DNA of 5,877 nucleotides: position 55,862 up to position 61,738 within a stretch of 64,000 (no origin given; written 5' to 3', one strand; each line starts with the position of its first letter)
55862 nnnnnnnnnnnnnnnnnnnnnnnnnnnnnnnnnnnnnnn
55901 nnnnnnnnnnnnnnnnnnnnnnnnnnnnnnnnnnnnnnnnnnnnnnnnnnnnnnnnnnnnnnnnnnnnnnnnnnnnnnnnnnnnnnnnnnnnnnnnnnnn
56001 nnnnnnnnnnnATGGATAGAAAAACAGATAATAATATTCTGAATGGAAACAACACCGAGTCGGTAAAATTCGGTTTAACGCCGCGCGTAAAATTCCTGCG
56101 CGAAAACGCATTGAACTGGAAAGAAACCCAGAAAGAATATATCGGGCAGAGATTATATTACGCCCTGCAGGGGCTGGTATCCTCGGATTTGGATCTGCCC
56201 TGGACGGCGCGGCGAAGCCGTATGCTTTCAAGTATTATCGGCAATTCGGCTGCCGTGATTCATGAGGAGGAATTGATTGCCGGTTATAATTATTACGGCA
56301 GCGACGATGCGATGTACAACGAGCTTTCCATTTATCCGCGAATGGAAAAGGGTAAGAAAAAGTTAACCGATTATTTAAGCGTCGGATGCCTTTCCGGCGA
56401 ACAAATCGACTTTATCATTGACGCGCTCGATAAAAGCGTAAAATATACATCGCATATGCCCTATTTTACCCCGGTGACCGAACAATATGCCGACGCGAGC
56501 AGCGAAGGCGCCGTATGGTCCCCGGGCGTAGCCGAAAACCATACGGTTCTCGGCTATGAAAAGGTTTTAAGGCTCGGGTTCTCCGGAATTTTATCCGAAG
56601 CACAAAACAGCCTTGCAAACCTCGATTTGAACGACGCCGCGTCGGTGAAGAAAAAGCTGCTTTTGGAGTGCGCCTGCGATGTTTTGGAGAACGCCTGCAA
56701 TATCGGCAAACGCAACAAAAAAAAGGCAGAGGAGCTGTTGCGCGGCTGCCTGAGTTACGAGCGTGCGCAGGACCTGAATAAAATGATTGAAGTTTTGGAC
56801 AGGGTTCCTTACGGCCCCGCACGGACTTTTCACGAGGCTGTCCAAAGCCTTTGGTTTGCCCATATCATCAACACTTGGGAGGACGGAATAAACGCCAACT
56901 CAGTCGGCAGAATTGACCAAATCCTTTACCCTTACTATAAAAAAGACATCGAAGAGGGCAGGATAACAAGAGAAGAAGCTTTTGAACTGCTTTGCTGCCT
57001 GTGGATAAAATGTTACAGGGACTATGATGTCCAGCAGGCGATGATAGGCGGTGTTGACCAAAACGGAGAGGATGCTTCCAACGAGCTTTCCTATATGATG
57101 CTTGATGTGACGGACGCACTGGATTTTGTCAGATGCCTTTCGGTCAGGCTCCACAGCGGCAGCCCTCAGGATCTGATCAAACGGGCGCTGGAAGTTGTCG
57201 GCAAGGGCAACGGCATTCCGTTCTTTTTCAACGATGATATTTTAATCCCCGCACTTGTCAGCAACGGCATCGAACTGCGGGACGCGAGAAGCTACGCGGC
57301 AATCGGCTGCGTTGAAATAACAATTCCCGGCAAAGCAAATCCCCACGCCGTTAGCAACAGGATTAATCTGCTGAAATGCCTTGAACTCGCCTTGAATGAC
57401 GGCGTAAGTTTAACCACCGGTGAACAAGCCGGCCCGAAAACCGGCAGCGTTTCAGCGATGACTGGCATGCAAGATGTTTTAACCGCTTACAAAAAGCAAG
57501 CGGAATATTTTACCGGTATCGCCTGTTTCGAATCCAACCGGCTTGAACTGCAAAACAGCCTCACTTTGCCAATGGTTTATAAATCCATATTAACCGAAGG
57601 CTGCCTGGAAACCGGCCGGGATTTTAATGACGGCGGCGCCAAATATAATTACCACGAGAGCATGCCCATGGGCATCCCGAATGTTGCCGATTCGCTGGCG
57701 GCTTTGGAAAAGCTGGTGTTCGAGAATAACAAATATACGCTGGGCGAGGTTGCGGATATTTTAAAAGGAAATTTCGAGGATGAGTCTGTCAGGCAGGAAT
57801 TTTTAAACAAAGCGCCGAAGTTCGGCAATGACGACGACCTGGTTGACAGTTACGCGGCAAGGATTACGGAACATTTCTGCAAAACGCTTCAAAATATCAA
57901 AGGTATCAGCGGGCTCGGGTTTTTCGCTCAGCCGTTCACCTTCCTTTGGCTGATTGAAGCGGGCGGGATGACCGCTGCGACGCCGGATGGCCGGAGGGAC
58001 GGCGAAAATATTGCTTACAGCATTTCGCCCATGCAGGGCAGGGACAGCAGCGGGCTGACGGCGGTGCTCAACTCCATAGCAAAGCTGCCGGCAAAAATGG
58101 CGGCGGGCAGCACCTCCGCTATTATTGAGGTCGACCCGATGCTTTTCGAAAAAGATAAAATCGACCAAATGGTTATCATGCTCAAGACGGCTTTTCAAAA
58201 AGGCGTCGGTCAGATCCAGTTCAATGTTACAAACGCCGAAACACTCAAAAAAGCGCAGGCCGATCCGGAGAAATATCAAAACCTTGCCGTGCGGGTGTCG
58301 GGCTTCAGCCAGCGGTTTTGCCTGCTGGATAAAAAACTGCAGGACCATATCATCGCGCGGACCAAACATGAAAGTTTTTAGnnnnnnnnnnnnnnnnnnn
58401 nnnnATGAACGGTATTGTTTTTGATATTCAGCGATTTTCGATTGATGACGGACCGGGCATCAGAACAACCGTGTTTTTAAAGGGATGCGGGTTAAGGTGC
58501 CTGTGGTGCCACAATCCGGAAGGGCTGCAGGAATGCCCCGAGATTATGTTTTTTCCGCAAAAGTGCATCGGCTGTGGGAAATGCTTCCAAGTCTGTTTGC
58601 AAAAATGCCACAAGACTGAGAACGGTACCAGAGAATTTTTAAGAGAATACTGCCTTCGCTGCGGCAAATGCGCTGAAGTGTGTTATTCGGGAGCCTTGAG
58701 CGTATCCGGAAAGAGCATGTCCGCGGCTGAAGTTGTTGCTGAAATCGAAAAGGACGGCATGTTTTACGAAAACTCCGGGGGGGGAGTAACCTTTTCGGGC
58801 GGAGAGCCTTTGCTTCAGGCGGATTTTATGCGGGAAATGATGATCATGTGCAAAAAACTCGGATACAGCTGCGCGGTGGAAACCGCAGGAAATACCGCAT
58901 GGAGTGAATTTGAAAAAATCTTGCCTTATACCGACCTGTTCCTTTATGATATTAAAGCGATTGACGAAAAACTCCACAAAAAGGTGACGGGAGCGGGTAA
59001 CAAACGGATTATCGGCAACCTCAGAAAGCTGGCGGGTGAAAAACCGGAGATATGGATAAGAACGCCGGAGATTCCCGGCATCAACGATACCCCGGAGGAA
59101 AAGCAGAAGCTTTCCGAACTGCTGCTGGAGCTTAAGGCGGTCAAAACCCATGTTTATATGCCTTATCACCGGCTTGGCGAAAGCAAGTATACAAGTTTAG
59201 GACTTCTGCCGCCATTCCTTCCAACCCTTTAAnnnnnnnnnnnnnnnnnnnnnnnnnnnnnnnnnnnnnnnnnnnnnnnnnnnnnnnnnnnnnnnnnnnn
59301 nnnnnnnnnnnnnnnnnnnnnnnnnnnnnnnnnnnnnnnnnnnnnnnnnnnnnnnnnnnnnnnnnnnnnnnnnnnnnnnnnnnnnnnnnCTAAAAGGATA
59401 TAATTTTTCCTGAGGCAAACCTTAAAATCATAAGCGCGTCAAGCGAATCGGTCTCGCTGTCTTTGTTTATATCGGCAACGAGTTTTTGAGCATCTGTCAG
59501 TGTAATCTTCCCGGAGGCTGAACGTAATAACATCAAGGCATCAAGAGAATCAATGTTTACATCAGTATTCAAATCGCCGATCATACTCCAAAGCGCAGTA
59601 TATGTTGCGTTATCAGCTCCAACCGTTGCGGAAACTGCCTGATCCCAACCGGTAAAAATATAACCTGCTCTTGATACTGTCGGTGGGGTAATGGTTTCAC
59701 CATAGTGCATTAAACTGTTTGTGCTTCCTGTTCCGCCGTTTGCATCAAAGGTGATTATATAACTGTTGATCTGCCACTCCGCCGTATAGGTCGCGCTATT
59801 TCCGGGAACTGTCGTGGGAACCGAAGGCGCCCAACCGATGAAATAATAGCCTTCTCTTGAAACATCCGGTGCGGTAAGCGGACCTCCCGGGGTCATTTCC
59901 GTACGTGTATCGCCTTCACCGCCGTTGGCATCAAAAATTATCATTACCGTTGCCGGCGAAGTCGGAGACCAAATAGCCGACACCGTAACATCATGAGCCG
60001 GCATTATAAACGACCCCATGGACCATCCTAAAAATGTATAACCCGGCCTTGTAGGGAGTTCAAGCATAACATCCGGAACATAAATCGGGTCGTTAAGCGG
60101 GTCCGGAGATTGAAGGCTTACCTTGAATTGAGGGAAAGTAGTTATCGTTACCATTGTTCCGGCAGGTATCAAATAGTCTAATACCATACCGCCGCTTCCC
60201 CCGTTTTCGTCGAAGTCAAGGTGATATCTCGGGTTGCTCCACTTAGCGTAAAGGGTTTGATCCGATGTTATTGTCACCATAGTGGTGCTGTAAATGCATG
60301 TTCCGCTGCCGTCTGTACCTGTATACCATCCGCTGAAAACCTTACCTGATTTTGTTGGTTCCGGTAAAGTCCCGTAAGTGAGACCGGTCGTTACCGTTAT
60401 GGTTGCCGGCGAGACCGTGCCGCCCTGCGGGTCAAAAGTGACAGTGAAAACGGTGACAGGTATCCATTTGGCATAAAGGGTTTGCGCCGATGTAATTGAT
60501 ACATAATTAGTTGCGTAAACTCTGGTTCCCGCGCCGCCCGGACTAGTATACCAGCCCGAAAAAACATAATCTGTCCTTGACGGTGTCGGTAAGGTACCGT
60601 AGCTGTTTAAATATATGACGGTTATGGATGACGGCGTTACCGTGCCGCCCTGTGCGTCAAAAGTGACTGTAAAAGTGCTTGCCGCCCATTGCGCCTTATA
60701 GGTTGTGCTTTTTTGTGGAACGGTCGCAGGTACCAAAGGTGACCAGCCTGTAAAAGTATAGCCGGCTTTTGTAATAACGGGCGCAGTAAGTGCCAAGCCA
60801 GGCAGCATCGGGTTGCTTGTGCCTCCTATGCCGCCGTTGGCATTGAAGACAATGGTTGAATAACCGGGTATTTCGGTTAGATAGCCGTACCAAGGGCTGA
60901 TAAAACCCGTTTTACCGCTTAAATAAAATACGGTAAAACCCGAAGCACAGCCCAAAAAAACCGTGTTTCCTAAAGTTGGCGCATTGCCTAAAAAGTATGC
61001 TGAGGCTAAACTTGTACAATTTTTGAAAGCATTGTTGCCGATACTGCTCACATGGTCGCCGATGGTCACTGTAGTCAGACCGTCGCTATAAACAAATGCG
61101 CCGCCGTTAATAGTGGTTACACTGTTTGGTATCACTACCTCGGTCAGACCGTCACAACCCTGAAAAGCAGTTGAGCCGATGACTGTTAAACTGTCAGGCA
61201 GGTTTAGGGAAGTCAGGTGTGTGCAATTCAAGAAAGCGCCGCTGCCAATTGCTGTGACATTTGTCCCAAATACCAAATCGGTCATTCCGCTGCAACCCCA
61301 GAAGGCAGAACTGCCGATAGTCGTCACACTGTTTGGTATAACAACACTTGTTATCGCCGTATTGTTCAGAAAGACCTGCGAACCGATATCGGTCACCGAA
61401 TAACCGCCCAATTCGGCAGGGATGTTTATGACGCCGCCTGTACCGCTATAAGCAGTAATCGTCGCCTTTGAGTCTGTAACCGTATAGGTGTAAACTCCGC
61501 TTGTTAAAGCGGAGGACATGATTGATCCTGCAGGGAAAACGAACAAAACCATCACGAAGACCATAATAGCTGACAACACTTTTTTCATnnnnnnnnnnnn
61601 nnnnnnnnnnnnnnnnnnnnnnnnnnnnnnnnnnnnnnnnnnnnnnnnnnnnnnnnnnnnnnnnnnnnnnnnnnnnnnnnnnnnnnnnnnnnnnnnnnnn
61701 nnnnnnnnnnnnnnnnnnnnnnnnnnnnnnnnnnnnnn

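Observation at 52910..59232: Candidate novel glycyl-radical-enzyme operon: heparinase-like + URO-D-like + eliminase-class GRE + three-cluster activase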

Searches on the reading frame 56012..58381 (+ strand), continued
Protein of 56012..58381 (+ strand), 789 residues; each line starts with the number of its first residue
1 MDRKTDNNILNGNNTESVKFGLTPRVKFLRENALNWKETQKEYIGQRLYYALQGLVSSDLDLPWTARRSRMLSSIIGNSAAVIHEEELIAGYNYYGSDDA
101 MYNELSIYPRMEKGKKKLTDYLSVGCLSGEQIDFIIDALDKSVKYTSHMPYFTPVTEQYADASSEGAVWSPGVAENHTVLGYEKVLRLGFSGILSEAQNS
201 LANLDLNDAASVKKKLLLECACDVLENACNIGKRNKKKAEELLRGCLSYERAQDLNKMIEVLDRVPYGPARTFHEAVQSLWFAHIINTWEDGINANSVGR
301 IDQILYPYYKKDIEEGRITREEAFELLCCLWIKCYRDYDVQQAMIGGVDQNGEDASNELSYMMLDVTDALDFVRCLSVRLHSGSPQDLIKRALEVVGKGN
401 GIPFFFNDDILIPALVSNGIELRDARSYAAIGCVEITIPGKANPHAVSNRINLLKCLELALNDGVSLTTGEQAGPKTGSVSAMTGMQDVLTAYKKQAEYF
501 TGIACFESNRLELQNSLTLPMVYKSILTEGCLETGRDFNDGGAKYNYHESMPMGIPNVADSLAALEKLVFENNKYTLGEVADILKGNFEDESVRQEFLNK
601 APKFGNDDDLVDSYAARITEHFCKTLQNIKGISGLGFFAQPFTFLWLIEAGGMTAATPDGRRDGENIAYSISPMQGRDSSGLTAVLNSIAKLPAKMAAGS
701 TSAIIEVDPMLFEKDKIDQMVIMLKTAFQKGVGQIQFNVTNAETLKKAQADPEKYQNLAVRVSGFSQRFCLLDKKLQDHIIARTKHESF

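Call 94: search_protein_families(library=pfam, proteins=[L097:1-2607:+], max_evalue=0.01)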
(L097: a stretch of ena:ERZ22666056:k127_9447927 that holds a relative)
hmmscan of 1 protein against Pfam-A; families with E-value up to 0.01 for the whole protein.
L097:1-2607:+ (868 aa): 5 families
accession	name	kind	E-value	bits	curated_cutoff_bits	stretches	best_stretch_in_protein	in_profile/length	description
PF02836.23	Glyco_hydro_2_C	-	4e-87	292.6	21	1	161-466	1-301/302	Glycosyl hydrolases family 2, TIM barrel domain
PF02929.23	Bgal_small_N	-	6.4e-59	200.1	25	1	594-863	4-247/248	Beta galactosidase small chain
PF16353.11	LacZ_4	-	1.1e-23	83.7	27.3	1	477-564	1-86/87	Beta-galactosidase, domain 4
PF00703.27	Glyco_hydro_2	-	2e-13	51.5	23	1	53-159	3-109/109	Glycosyl hydrolases family 2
PF02837.24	Glyco_hydro_2_N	-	9.1e-13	48.9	28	1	1-47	115-167/169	Glycosyl hydrolases family 2, sugar binding domain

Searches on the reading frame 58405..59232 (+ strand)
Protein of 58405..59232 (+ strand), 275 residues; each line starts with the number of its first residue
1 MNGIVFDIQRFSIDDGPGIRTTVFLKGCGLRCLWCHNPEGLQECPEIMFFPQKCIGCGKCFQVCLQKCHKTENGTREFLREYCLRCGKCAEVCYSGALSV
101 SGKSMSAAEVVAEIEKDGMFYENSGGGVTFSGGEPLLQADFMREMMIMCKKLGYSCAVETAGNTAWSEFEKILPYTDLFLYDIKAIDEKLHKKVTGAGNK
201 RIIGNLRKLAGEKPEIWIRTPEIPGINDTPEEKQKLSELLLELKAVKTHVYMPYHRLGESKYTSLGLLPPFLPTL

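Call 3: search_protein_families(library=pfam, proteins=[window:58405-59232:+], max_evalue=0.01)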
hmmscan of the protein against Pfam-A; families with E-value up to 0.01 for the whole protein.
window:58405-59232:+ (275 aa): 11 families
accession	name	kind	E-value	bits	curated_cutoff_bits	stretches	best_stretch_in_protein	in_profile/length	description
PF04055.27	Radical_SAM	-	3.4e-15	57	29.5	1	24-229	3-157/166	Radical SAM superfamily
PF00037.32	Fer4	-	2e-09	37.3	21.1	2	80-98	5-23/24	4Fe-4S binding domain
PF13353.11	Fer4_12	-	4.4e-08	33.9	22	1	15-198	2-132/137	4Fe-4S single cluster domain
PF12837.12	Fer4_6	-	1.6e-07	31.4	25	2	51-64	6-19/24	4Fe-4S binding domain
PF12838.12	Fer4_7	-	3e-05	24.8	27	1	53-97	1-52/52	4Fe-4S dicluster domain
PF13237.11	Fer4_10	-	7.2e-05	23.1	25.5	1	51-93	6-52/53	4Fe-4S dicluster domain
PF13187.11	Fer4_9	-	9.9e-05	22.7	27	1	53-97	1-51/52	4Fe-4S dicluster domain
PF14697.11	Fer4_21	-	0.00023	21.7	35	1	52-93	6-51/59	4Fe-4S dicluster domain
PF13484.11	Fer4_16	-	0.00044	21.4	30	0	83-114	2-35/66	4Fe-4S double cluster binding domain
PF12797.12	Fer4_2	-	0.0062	16.9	24.5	0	48-64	4-20/22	4Fe-4S binding domain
PF13183.11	Fer4_8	-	0.0072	17.3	27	0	81-107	3-29/68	4Fe-4S dicluster domain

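Call 4: search_protein_families(library=ncbifam, proteins=[window:58405-59232:+], max_evalue=0.01)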
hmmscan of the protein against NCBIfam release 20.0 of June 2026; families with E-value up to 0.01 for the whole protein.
window:58405-59232:+ (275 aa): 54 families (the best 25 are shown)
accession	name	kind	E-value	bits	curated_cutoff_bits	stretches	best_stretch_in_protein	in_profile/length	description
TIGR02494.1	PFLE_PFLC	subfamily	5.2e-100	334.5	174.35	1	5-267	1-267/293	glycyl-radical enzyme activating protein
NF043069.1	T4HPD_activ_SAM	equivalog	1.6e-97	326.5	425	1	3-265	2-264/299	trans-4-hydroxy-L-proline dehydratase activase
NF048010.1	SfplDhtActHpsHDes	equivalog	3.5e-89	298.5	430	1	2-266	5-275/298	(2S)-3-sulfopropanediol dehydratase activating enzyme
TIGR04395.1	cutC_activ_rSAM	equivalog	1.6e-78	264.1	360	1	4-266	6-274/309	choline TMA-lyase-activating enzyme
NF033719.1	ind_deCO2_activ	equivalog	4.4e-77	259.3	425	1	3-266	1-270/302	indoleacetate decarboxylase activase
NF048008.1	SfplDhtActHpfHKleb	equivalog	1.4e-76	257.7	500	1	4-267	1-271/308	(2S)-3-sulfopropanediol dehydratase activating enzyme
NF033717.2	HPDL_rSAM_activ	equivalog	1.3e-68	231.5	420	1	2-267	3-274/311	4-hydroxyphenylacetate decarboxylase activase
TIGR04003.1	rSAM_BssD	equivalog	2.3e-68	230.7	496.45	1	4-266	2-271/314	[benzylsuccinate synthase]-activating enzyme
NF007483.0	PRK10076.1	equivalog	1.7e-57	194.8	326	2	76-266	69-258/292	[formate-C-acetyltransferase]-activating enzyme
TIGR02493.1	PFLA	equivalog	6.4e-55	186.1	231.75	2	78-266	21-209/235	pyruvate formate-lyase-activating protein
TIGR04041.1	activase_YjjW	hypoth_equivalog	5.8e-53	180.1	250.2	1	4-258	3-242/276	YjjW family glycine radical enzyme activase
NF008356.0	PRK11145.1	equivalog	1.1e-40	139.5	375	2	78-266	26-214/246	pyruvate formate lyase 1-activating protein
TIGR02495.1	NrdG2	equivalog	1e-18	67.4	131.15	2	102-235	44-175/193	anaerobic ribonucleoside-triphosphate reductase activating protein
TIGR02491.1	NrdG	equivalog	2e-10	40.8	126.1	2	7-40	4-37/154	anaerobic ribonucleoside-triphosphate reductase activating protein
NF040864.1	HgcB_ferredoxin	equivalog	2.3e-09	36.9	99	1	47-113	9-76/93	mercury methylation ferredoxin HgcB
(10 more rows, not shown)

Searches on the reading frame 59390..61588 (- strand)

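Call 13: search_protein_families(library=pfam, proteins=[window:59390-61588:-], max_evalue=0.001)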
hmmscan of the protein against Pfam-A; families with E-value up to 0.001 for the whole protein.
window:59390-61588:- (732 aa): 5 families
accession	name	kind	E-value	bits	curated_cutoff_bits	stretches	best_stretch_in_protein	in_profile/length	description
PF13306.12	LRR_5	-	2.9e-60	202.2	27.7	2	66-194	1-126/127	BspA type Leucine rich repeat region (6 copies)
PF09479.16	Flg_new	-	2e-55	185.2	27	5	381-449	1-65/65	Listeria-Bacteroides repeat domain (List_Bact_rpt)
PF00404.24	Dockerin_1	-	1.6e-09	38.2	22.9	1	671-721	2-52/57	Dockerin type I domain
PF13855.12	LRR_8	-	6.3e-06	26.3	27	0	86-130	11-56/61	Leucine rich repeat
PF18998.6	Flg_new_2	-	8.4e-06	26.1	23.6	0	246-312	4-71/73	Divergent InlB B-repeat domain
